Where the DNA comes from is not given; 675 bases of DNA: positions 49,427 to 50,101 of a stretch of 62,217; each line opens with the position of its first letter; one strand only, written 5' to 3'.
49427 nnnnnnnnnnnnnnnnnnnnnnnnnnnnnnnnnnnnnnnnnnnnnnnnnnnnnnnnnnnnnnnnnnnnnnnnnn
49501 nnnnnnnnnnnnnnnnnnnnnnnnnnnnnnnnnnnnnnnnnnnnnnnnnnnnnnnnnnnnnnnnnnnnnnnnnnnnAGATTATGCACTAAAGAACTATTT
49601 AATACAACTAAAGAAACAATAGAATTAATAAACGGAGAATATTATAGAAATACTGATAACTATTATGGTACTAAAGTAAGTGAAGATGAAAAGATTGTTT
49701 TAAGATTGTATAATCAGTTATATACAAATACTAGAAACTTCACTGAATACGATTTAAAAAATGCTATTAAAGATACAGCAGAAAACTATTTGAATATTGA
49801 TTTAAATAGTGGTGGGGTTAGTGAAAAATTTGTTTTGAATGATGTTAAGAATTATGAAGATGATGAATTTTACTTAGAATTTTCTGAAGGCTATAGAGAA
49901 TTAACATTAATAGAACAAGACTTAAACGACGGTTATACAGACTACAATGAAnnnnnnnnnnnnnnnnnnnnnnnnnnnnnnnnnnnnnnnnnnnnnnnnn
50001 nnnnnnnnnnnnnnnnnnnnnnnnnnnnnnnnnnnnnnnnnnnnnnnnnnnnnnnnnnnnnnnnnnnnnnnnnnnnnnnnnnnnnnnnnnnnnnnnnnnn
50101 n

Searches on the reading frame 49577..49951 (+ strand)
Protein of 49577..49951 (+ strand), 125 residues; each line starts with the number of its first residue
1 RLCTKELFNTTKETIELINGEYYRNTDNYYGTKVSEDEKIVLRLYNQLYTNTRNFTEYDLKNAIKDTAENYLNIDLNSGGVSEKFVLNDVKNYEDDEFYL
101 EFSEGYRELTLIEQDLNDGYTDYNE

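Call 50: predict_structure(alignment_id=A4)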
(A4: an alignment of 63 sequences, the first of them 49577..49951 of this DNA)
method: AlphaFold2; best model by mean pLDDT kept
length: 125 residues; sequences in the alignment: 63
mean_pLDDT: 92.2   pTM: 0.83
mean pLDDT of the five models: 92.2, 91.4, 90.6, 90.4, 90.4
residues with pLDDT >= 90: 93; 70-90: 29; 50-70: 3; < 50: 0
segments of 3 or more residues with pLDDT < 50: none
pLDDT, mean of each block of 10 residues (from residue 1): 87 96 97 94 94 94 90 95 89 86 93 96 82
secondary structure, 60 per line:
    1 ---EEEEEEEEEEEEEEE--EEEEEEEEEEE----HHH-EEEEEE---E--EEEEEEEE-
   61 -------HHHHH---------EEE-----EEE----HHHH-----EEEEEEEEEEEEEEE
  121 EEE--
elements in order: E4-18 E21-31 E40-45 E52-59 H68-72 E82-84 E90-92 H97-100 E106-123
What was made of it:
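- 48698..50362 (+): Paralog 4 (554 aa), the one modelled. The conserved cytoplasmic E/S motif is at 49085-49126. TM1 is 49508-49573, the exposed domain 49574-49954 and TM2 49955-50026. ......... is at 50000-50026. Loop-only model, pLDDT 92.2 and pTM 0.83 (call 50).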

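Call 52: fold_search(model_id=the predicted structure, library=pdb)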
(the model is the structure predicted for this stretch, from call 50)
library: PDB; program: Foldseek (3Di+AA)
matches with E <= 10: 182; with E <= 0.001: 0
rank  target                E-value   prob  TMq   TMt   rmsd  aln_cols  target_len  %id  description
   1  5onu_A                6.9e-01  0.09  0.17  0.07  17.9        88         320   14  Trimeric OmpU structure (released 2018-01-03)
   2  2dd9_C                1.0e+00  0.07  0.23  0.15  13.3       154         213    8  A mutant of GFP-like protein from Chiridius poppei (released 2007-01-23)
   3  4oqw_B                1.0e+00  0.06  0.22  0.14  16.3       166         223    8  Crystal structure of mCardinal far-red fluorescent protein (released 2014-03-12)
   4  6ehc_A                1.4e+00  0.06  0.16  0.07  16.6        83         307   12  OmpUdeltaN (N-terminus deletion mutant of OmpU), outer membrane protein of Vibrio cholerae (released 2018-04-25)
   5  2dd7_B                1.4e+00  0.06  0.22  0.14  13.3       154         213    8  A GFP-like protein from marine copepod, Chiridius poppei (released 2007-01-23)
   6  6ehb_C                1.6e+00  0.06  0.16  0.07  17.7        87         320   13  OmpU, an outer membrane protein, of Vibrio cholerae (released 2018-04-25)
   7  9hjm_F                1.8e+00  0.11  0.19  0.06  16.2        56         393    9  Porphyromonas gingivalis BAM complex (released 2025-11-19)
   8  6ehb_A                1.8e+00  0.06  0.17  0.07  16.7        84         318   13  OmpU, an outer membrane protein, of Vibrio cholerae (released 2018-04-25)
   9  8i34_B                1.9e+00  0.07  0.19  0.14  12.9        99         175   12  The crystal structure of EPD-BCP1 from a marine sponge (released 2023-08-16)
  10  6ehb_B                2.1e+00  0.06  0.17  0.07  17.6        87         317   13  OmpU, an outer membrane protein, of Vibrio cholerae (released 2018-04-25)
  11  2g6x_A                2.1e+00  0.03  0.18  0.12  16.4       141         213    9  Crystal structure of a novel green fluorescent protein from marine copepod Pontellina plumata (released 2006-03-28)
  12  7z7p_G                2.1e+00  0.02  0.19  0.12  18.4       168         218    6  Structure of the fluorescent protein NeonCyan0.95 at pH 5.6 (released 2022-05-04)
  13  6mnr_H                2.1e+00  0.02  0.14  0.09  19.8       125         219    9  Rhesus macaque anti-HIV V3 antibody DH753 with gp120 V3 ZAM18 peptide (released 2019-07-24)
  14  3a2s_X                2.2e+00  0.06  0.19  0.08  18.7        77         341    5  Crystal Structure of outer membrane protein PorB from Neisseria meningitidis in complex with sucrose (released 2010-04-07)
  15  3a8s_A                2.2e+00  0.02  0.17  0.12  17.4       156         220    8  Crystal structure analysis of the fluorescent protein KillerRed (released 2010-04-14)
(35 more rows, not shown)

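Call 73: search_solved_structures(query=A4, max_evalue=10)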
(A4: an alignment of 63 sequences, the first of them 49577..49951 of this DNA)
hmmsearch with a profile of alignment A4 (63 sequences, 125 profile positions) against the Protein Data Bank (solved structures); distinct sequences matched with E-value up to 10: 4.
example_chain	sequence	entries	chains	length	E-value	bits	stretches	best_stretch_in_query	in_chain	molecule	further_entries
7tec_A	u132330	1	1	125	0.015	18.8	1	53-113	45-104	HTH-type transcriptional regulator GlnR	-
2n10_A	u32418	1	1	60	0.56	13.7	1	3-54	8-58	Unconventional myosin-VI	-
2i75_A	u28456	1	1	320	0.73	13.3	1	51-88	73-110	Tyrosine-protein phosphatase non-receptor type 4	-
6hem_A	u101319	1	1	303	6.7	10.2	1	32-76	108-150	Ubiquitin carboxyl-terminal hydrolase 25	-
